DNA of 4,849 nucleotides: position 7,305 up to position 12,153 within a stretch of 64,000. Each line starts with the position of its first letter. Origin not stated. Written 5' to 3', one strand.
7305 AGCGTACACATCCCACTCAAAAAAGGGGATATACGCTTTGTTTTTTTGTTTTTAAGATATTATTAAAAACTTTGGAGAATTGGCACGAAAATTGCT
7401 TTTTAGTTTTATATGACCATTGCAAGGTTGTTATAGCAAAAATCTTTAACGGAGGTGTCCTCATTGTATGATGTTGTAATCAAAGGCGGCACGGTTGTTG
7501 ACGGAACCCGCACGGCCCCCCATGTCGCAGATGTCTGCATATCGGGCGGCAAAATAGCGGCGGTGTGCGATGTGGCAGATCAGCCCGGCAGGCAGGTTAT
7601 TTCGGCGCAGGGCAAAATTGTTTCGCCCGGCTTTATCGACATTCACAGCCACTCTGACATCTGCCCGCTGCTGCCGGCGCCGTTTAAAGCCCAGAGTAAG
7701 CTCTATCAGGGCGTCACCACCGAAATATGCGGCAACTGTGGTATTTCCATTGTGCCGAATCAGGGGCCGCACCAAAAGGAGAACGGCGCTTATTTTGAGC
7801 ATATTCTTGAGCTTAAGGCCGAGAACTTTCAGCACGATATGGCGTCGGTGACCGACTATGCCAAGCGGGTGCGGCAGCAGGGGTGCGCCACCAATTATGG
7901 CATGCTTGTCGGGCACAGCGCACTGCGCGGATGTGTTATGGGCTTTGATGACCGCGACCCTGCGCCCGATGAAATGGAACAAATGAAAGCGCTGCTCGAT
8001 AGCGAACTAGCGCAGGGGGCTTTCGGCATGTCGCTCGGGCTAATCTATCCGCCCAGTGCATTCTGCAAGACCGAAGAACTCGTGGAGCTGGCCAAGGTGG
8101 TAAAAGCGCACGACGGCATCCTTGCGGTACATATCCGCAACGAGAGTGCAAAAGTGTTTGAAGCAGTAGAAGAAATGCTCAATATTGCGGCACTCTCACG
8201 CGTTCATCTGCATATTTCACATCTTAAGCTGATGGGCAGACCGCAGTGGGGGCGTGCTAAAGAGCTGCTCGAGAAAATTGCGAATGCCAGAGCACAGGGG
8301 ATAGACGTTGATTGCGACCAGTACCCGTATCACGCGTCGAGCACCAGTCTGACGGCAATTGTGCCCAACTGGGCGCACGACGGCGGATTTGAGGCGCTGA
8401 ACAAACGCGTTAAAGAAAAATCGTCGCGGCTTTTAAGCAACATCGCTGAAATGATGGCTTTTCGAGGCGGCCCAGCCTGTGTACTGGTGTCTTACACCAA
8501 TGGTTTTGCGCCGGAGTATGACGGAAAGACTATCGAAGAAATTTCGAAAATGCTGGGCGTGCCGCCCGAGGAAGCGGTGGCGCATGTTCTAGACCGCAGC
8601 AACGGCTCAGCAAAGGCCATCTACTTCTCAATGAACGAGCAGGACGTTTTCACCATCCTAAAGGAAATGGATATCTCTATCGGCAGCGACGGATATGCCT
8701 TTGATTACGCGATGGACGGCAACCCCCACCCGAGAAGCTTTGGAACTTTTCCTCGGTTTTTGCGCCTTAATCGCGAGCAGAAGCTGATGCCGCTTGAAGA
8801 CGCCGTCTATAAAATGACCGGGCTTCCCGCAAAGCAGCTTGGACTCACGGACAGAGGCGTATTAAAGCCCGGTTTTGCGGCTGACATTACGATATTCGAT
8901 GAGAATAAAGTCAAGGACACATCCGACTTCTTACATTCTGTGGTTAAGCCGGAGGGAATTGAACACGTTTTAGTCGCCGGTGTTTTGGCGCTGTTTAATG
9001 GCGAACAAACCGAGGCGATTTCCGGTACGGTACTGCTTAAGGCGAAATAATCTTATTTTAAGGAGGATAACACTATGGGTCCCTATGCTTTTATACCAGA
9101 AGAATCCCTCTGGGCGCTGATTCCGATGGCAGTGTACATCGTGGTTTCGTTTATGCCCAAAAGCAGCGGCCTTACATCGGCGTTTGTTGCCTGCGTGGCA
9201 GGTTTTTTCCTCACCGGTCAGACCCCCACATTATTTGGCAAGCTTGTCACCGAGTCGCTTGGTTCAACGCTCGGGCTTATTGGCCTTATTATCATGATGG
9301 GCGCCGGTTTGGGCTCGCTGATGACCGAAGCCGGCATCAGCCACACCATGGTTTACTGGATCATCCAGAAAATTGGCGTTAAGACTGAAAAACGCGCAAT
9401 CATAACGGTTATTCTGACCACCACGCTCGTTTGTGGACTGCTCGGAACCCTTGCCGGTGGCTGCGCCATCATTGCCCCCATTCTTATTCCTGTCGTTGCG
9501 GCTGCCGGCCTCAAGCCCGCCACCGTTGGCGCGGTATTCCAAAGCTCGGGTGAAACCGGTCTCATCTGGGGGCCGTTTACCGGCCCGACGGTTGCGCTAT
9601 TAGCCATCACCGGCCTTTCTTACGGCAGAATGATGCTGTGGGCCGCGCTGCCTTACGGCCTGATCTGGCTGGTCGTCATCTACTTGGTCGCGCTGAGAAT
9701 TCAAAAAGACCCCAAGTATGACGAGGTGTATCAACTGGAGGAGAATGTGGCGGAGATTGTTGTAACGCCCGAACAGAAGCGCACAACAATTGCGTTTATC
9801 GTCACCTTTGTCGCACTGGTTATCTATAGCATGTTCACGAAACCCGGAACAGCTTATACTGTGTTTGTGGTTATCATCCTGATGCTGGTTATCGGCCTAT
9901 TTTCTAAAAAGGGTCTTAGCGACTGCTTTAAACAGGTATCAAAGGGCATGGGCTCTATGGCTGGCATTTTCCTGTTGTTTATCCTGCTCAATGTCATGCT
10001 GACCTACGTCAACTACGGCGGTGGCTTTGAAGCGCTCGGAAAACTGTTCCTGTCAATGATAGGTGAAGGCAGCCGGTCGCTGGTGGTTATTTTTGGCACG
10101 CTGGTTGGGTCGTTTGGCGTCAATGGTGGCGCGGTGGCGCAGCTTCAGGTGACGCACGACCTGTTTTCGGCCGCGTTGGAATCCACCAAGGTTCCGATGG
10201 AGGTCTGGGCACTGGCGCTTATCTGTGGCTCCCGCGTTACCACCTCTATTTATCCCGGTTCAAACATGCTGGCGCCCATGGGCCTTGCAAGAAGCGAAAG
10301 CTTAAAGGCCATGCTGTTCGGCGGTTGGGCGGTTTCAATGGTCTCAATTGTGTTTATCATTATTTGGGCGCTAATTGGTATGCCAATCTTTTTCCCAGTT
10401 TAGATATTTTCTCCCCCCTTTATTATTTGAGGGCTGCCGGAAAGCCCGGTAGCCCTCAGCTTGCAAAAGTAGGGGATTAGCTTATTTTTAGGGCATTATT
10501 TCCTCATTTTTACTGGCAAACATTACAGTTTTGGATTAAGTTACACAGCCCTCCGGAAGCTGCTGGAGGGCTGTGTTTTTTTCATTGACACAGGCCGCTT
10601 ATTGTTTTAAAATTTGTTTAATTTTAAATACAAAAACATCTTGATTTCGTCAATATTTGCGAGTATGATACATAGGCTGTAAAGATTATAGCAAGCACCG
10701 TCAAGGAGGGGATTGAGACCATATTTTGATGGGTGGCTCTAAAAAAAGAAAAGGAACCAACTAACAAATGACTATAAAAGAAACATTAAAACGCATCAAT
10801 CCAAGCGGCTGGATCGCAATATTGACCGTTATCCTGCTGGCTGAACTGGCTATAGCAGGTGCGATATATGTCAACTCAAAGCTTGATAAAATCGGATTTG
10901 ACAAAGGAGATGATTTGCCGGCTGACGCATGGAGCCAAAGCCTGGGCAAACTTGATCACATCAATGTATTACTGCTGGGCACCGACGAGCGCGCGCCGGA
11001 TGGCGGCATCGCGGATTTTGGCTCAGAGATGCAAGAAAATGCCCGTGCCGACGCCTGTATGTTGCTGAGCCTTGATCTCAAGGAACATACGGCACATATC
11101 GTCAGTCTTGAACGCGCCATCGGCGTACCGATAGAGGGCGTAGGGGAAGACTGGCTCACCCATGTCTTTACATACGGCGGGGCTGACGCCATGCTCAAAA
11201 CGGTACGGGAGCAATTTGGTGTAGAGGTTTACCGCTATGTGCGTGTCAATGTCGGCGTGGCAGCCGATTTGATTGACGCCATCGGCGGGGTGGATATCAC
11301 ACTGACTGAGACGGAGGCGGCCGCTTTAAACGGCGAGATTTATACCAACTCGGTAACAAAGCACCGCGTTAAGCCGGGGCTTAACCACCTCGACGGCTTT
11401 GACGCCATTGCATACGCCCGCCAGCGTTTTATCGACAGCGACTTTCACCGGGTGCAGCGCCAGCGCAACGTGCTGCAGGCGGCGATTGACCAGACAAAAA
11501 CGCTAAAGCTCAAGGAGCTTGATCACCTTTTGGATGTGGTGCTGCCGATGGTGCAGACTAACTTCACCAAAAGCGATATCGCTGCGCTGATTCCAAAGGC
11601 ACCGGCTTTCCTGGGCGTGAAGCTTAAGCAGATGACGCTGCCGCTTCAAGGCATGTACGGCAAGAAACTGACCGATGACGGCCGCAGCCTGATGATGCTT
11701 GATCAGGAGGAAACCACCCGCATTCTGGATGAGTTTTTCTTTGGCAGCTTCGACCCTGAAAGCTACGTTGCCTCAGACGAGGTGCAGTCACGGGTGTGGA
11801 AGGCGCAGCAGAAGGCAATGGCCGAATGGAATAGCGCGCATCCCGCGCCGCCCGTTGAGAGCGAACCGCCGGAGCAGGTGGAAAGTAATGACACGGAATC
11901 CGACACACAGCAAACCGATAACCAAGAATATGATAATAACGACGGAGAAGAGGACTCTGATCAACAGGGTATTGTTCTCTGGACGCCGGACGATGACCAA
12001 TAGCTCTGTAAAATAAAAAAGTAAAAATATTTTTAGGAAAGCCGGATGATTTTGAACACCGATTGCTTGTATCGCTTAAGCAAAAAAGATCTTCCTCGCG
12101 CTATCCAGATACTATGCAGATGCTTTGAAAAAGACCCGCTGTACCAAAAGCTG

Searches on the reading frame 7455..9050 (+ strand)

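Call 48: search_protein_families(library=pfam, proteins=[window:7455-9050:+], max_evalue=0.001)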
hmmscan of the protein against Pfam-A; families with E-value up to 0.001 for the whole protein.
window:7455-9050:+ (531 aa): 2 families
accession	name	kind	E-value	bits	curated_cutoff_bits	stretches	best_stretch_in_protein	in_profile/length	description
PF07969.17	Amidohydro_3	-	3.3e-23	83.3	29.7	1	47-510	1-469/472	Amidohydrolase family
PF01979.26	Amidohydro_1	-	1.1e-13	51.6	25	1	55-509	1-342/345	Amidohydrolase family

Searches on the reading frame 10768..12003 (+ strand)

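Call 48: search_protein_families(library=pfam, proteins=[window:10768-12003:+], max_evalue=0.001)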
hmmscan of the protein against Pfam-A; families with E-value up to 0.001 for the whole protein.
window:10768-12003:+ (411 aa): 1 family
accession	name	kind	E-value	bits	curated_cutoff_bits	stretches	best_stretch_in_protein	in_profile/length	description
PF03816.19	LytR_cpsA_psr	-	4.1e-29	102.1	24.6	1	93-244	1-149/150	LytR_cpsA_psr family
